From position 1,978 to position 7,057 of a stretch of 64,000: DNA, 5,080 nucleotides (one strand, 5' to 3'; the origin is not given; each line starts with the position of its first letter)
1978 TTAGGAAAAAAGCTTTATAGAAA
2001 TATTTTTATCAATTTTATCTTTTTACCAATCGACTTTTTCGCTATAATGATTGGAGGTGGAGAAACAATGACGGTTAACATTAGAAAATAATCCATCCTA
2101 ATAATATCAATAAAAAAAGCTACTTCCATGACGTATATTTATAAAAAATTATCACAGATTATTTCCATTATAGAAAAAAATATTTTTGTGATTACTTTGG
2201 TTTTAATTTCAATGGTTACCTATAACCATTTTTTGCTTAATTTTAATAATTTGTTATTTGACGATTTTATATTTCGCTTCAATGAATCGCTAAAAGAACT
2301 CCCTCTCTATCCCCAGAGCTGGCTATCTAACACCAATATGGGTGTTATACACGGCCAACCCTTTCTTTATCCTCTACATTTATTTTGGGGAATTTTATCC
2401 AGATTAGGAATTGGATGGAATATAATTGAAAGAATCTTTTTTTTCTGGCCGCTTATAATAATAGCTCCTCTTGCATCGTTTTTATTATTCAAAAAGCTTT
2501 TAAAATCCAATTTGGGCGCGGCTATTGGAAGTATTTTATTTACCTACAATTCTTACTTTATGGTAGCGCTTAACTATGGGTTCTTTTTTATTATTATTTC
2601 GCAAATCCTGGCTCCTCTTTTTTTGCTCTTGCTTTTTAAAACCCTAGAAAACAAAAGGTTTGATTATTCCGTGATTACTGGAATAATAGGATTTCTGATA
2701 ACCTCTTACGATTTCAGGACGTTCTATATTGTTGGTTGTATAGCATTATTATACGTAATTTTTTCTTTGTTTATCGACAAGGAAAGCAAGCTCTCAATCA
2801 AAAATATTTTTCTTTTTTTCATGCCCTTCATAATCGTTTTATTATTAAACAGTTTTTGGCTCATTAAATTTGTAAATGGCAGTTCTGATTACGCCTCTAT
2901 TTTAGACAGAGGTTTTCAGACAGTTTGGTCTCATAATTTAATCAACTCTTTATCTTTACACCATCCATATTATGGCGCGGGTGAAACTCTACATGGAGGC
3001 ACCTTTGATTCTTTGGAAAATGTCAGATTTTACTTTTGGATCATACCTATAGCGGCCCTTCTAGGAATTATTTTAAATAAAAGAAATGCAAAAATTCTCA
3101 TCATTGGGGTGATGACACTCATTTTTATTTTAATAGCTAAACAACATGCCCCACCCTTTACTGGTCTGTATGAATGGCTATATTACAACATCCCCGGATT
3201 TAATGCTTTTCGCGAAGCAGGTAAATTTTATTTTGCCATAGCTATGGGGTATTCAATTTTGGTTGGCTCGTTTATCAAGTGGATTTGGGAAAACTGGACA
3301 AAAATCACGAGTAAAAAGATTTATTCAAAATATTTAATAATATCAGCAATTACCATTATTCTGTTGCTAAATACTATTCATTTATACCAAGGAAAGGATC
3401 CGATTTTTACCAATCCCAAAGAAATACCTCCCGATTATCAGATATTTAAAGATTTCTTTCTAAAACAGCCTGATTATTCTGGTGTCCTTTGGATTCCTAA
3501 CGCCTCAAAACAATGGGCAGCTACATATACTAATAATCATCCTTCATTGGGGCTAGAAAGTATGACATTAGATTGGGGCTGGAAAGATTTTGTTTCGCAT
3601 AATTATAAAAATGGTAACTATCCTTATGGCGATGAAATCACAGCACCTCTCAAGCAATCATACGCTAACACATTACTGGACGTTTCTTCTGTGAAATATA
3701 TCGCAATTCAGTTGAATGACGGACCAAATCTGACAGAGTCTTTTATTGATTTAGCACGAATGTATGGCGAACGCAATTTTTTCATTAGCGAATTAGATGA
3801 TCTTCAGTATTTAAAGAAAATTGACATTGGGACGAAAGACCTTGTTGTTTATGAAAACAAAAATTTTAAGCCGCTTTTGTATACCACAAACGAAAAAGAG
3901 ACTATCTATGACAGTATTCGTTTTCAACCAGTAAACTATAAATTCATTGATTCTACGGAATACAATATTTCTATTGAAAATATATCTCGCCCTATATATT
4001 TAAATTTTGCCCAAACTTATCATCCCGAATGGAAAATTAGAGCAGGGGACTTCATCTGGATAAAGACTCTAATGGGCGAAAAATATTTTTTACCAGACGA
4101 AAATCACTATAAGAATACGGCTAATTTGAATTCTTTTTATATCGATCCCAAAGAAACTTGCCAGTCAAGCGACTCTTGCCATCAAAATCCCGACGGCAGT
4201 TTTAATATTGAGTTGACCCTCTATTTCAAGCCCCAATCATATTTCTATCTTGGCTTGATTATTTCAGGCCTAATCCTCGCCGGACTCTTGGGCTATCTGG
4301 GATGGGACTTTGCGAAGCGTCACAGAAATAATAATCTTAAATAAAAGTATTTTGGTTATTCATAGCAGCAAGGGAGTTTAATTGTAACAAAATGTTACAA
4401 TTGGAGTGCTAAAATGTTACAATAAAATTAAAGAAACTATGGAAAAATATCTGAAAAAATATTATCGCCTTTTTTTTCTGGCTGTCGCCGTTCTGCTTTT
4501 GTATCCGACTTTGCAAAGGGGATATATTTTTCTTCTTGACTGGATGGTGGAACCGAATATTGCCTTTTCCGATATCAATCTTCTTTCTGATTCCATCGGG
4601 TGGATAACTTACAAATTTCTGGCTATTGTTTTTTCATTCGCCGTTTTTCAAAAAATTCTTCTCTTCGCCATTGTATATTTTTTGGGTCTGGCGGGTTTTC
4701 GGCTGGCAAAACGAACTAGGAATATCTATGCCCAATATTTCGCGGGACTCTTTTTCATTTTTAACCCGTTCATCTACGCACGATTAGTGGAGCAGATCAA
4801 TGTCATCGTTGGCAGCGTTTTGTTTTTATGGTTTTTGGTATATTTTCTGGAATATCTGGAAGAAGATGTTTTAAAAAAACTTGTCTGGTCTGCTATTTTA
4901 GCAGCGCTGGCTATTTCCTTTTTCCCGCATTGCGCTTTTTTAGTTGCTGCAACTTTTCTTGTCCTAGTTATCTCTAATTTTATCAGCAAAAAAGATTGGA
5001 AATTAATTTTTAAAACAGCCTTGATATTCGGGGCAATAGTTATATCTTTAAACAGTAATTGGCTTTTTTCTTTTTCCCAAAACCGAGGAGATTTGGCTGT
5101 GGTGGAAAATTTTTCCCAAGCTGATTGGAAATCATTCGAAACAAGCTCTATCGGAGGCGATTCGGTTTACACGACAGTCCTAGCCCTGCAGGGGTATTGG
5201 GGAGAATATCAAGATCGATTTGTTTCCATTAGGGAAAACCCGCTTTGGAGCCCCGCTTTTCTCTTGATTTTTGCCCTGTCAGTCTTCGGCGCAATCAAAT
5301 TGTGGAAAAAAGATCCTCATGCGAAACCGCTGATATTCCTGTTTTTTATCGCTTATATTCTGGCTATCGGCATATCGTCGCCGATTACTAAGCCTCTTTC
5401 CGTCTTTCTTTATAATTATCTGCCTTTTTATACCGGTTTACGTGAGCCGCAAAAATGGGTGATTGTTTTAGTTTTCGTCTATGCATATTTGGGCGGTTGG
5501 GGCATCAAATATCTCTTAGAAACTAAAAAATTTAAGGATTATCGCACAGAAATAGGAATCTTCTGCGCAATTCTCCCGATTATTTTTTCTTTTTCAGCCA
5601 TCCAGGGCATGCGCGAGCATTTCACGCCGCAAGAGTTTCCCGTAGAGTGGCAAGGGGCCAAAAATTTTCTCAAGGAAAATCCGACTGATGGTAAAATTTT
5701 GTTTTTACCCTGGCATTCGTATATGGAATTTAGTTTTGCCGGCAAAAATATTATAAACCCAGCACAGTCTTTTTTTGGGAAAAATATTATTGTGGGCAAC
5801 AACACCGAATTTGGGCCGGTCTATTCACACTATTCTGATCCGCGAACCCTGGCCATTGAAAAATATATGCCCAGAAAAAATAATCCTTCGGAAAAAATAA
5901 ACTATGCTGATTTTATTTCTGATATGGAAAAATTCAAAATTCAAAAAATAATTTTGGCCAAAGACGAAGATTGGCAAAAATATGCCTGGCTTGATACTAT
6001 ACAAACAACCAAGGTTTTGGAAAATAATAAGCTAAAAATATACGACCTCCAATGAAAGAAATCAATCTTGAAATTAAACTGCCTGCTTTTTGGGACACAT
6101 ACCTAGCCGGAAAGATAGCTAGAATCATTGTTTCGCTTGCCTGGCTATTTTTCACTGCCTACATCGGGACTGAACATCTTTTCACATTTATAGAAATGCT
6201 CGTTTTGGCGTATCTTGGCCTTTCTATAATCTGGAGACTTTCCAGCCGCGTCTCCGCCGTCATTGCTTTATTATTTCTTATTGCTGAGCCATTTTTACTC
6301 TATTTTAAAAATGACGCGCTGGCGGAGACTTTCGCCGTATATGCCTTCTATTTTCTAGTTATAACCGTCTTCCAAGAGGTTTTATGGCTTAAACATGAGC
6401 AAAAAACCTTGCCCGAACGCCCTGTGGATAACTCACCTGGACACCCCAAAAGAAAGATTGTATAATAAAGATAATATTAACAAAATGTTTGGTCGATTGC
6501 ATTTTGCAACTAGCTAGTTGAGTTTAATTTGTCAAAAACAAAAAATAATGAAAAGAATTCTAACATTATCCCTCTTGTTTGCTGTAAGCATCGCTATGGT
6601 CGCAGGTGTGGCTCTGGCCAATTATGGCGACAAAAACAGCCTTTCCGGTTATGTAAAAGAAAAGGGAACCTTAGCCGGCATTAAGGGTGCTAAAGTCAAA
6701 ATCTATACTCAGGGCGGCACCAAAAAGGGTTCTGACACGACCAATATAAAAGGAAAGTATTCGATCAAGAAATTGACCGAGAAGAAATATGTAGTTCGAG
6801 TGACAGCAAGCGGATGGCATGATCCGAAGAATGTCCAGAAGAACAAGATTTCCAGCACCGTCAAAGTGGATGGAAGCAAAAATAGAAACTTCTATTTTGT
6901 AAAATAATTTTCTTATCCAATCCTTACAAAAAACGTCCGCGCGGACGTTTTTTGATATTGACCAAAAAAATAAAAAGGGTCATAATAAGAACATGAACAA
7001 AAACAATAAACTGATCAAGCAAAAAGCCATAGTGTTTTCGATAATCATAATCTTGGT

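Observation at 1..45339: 45-kb envelope glycosylation locus dominated by GT-C (PMT/ArnT-type) membrane transferases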

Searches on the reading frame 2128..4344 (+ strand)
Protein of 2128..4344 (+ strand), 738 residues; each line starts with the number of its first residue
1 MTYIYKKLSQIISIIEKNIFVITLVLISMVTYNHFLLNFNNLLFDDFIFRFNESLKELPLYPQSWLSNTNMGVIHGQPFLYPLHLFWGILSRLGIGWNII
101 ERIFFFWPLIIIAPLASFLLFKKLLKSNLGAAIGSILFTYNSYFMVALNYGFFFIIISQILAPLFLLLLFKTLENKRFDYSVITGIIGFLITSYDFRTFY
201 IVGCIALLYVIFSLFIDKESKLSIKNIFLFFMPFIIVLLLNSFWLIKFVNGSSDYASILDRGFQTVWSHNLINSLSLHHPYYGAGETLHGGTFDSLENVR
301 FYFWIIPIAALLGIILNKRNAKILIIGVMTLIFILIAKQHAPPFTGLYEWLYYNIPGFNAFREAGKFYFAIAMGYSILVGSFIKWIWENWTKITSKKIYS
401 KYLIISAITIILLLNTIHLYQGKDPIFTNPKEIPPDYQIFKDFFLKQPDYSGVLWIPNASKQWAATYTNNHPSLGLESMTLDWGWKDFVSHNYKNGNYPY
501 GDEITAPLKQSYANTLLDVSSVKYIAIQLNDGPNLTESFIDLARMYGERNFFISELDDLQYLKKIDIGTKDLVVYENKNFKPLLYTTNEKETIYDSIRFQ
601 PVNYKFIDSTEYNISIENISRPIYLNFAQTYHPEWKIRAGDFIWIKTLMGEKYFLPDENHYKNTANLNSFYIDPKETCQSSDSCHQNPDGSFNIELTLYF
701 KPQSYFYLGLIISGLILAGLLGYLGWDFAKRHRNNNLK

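Call 3: search_protein_families(library=pfam, proteins=[window:2128-4344:+], max_evalue=0.01)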
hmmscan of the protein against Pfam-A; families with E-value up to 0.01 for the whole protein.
window:2128-4344:+ (738 aa): 0 families

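Call 10: search_protein_families(library=ncbifam, proteins=[window:2128-4344:+], max_evalue=0.01)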
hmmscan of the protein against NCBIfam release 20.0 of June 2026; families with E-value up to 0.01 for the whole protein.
window:2128-4344:+ (738 aa): 0 families

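Call 24: find_homologous_proteins(query=window:2128-4344:+, max_evalue=0.001)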
Query window:2128-4344:+ (738 aa): 18 proteins with E <= 0.001 among 8000 candidates.
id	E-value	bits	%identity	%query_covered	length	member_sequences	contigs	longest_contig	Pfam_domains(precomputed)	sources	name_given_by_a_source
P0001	0.0e+0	1362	100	80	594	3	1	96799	-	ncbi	ncbi:MAG: hypothetical protein WCX17_01175 [Parcubacteria group bacterium]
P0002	0.0e+0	1203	71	100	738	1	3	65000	-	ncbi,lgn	-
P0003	3.9e-234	797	51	97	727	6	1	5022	-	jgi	-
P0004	3.9e-233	794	52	99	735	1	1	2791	-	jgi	jgi:hypothetical protein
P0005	2.1e-228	778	50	97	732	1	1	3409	-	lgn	-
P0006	8.1e-202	690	47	99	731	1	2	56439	-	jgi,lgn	-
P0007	3.0e-199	682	50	89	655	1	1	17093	-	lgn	-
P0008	3.6e-192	659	44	97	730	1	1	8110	-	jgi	jgi:hypothetical protein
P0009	1.1e-134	468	35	97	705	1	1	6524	-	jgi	jgi:hypothetical protein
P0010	6.4e-133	463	36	97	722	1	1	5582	-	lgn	-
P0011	2.1e-122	428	37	93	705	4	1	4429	-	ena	-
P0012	6.2e-102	360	33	96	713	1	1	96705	-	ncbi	-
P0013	7.3e-100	353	32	94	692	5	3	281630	-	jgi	-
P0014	1.3e-56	210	31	61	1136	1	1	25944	-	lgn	-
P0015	2.0e-54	203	28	84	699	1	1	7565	-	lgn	-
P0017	2.4e-5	41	22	45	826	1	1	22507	PF09586.17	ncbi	-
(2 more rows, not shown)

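Call 33: predict_structure(alignment_id=A2)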
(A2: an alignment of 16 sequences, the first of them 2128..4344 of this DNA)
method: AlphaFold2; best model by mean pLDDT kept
length: 738 residues; sequences in the alignment: 16
mean_pLDDT: 82.2   pTM: 0.85
mean pLDDT of the five models: 82.2, 80.2, 80.0, 78.8, 76.1
residues with pLDDT >= 90: 273; 70-90: 332; 50-70: 96; < 50: 37
segments of 3 or more residues with pLDDT < 50: 64-75, 289-294, 490-499, 536-544
pLDDT, mean of each block of 10 residues (from residue 1): 76 83 92 81 70 79 48 59 89 89 90 95 94 95 84 90 95 90 96 92 93 78 84 96 83 59 63 81 61 54 88 92 93 87 82 84 84 96 91 73 89 83 68 83 87 82 66 78 60 43 80 90 85 50 58 89 92 89 94 91 85 92 91 86 82 82 90 86 83 91 86 95 93 81
secondary structure, 60 per line:
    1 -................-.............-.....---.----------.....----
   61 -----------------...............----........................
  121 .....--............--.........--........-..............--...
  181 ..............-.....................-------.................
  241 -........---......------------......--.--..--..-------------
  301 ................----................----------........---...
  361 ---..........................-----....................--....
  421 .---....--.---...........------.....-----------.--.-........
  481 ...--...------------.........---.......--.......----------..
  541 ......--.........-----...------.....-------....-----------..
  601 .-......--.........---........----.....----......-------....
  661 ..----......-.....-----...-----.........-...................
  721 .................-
elements in order (helices of 4 or more, strands of 3 or more residues): H2-17 H19-31 H33-37 H52-56 H78-92 H97-125 H128-139 H142-150 H153-160 H162-175 H178-194 H196-216 H224-240 H242-249 H253-258 H271-276 H301-316 H321-336 H347-354 H364-389 H395-414 H417-421 H425-428 H435-445 E452-456 E473-475 H476-483 H501-509 H513-519 E522-528 H539-546 H549-557 E563-565 E572-576 E584-587 E599-601 E603-608 E611-619 E623-630 E635-639 H644-649 E660-662 E667-672 H674-678 E684-686 E692-700 H702-737

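Call 35: fold_search(model_id=the predicted structure, library=pdb)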
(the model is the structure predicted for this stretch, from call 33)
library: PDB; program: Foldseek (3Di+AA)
matches with E <= 10: 228; with E <= 0.001: 20
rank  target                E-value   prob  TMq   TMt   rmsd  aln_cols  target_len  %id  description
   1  6w98_A                5.1e-08  1.00  0.51  0.30   6.5       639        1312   12  Single-Particle Cryo-EM Structure of Arabinofuranosyltransferase AftD from Mycobacteria (released 2020-05-13)
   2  6ezn_F                1.4e-07  1.00  0.42  0.47  11.5       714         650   10  Cryo-EM structure of the yeast oligosaccharyltransferase (OST) complex (released 2018-01-17)
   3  8age_A                6.7e-07  1.00  0.44  0.49  10.5       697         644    9  Structure of yeast oligosaccharylransferase complex with acceptor peptide bound (released 2022-12-07)
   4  6wby                  9.5e-07  1.00  0.48  0.30   6.8       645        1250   12  Single-Particle Cryo-EM Structure of Arabinofuranosyltransferase AftD from Mycobacteria, Mutant R1389S Class 2 (released 2020-05-13)
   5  7oci_F                1.4e-06  1.00  0.43  0.48  11.5       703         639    9  Cryo-EM structure of yeast Ost6p containing oligosaccharyltransferase complex (released 2022-02-16)
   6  8agc_A                2.7e-06  1.00  0.44  0.46  11.1       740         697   10  Structure of yeast oligosaccharylransferase complex with lipid-linked oligosaccharide and non-acceptor peptide bound (released 2022-12-07)
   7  8agb_A                3.0e-06  1.00  0.46  0.52  10.8       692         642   10  Structure of yeast oligosaccharylransferase complex with lipid-linked oligosaccharide bound (released 2022-12-07)
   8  9n9j_I                3.0e-06  1.00  0.42  0.44  10.9       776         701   11  Structure of a GRP94 folding intermediate engaged with a CCDC134- and FKBP11-bound secretory translocon (released 2025-11-19)
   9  6c26_A                4.7e-06  1.00  0.44  0.49  12.0       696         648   11  The Cryo-EM structure of a eukaryotic oligosaccharyl transferase complex (released 2018-01-31)
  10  7zli_A                5.1e-06  1.00  0.31  0.34  12.4       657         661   11  Cryo-EM structure of C-mannosyltransferase CeDPY19, in complex with Dol25-P-Man and bound to CMT2-Fab and anti-Fab nan (released 2023-01-11)
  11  6ftg_5                1.2e-05  1.00  0.42  0.47  11.9       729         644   11  Subtomogram average of OST-containing ribosome-translocon complexes from canine rough microsomal membranes (released 2018-03-21)
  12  7e9s_A                1.2e-05  1.00  0.40  0.35  12.5       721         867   13  Archaeal oligosaccharyltransferase AglB from Archaeoglobus fulgidus in complex with an inhibitory peptide and a dolich (released 2021-09-08)
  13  3rce_A                1.5e-05  1.00  0.40  0.42  22.5       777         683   13  Bacterial oligosaccharyltransferase PglB (released 2011-06-15)
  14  8b6l_I                1.8e-05  1.00  0.42  0.44  11.2       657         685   11  Subtomogram average of the human Sec61-TRAP-OSTA-translocon (released 2022-12-07)
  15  6gxc_A                1.9e-05  1.00  0.41  0.43  22.7       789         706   12  Bacterial oligosaccharyltransferase PglB in complex with an inhibitory peptide and a reactive lipid-linked oligosaccha (released 2018-11-14)
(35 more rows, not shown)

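Call 39: search_protein_families(library=pfam, proteins=[window:2128-4344:+], max_evalue=5)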
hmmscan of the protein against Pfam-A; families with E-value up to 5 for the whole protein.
window:2128-4344:+ (738 aa): 0 families

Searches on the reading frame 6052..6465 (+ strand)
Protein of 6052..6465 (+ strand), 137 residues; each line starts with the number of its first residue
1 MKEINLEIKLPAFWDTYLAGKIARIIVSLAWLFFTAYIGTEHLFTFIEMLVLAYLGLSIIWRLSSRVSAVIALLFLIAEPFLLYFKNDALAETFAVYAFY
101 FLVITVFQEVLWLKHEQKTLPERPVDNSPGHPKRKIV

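Call 3: search_protein_families(library=pfam, proteins=[window:6052-6465:+], max_evalue=0.01)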
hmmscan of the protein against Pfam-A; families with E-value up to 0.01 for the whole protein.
window:6052-6465:+ (137 aa): 0 families

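Call 10: search_protein_families(library=ncbifam, proteins=[window:6052-6465:+], max_evalue=0.01)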
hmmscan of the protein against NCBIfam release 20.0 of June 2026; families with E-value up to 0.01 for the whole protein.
window:6052-6465:+ (137 aa): 0 families

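Call 39: search_protein_families(library=pfam, proteins=[window:6052-6465:+], max_evalue=5)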
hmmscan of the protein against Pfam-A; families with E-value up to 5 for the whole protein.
window:6052-6465:+ (137 aa): 1 family
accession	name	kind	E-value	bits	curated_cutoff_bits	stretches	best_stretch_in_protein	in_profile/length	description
PF17000.10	Asp5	-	0.03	15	25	1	2-34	31-63/71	Accessory secretory protein Sec, Asp5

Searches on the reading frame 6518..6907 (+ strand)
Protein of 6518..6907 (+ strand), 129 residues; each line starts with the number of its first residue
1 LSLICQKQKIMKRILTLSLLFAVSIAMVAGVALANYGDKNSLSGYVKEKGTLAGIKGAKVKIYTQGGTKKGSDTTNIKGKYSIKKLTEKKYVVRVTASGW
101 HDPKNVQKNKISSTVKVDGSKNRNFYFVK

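Call 3: search_protein_families(library=pfam, proteins=[window:6518-6907:+], max_evalue=0.01)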
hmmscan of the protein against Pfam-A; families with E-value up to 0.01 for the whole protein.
window:6518-6907:+ (129 aa): 5 families
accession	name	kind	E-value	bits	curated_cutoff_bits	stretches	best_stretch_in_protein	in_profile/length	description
PF13620.12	CarboxypepD_reg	-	2.1e-09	38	32.3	1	41-104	1-63/82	Carboxypeptidase regulatory-like domain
PF17210.9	SdrD_B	-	2e-07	31.6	29.7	1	47-98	17-67/112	SdrD B-like domain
PF13715.12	CarbopepD_reg_2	-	9.6e-07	29.2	32.2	1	42-109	1-65/88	CarboxypepD_reg-like domain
PF02369.22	Big_1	-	0.0011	19.5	34.9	1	24-99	3-80/93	Bacterial Ig-like domain (group 1)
PF17802.7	SpaA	-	0.0017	18.9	23.1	1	50-118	11-77/91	Prealbumin-like fold domain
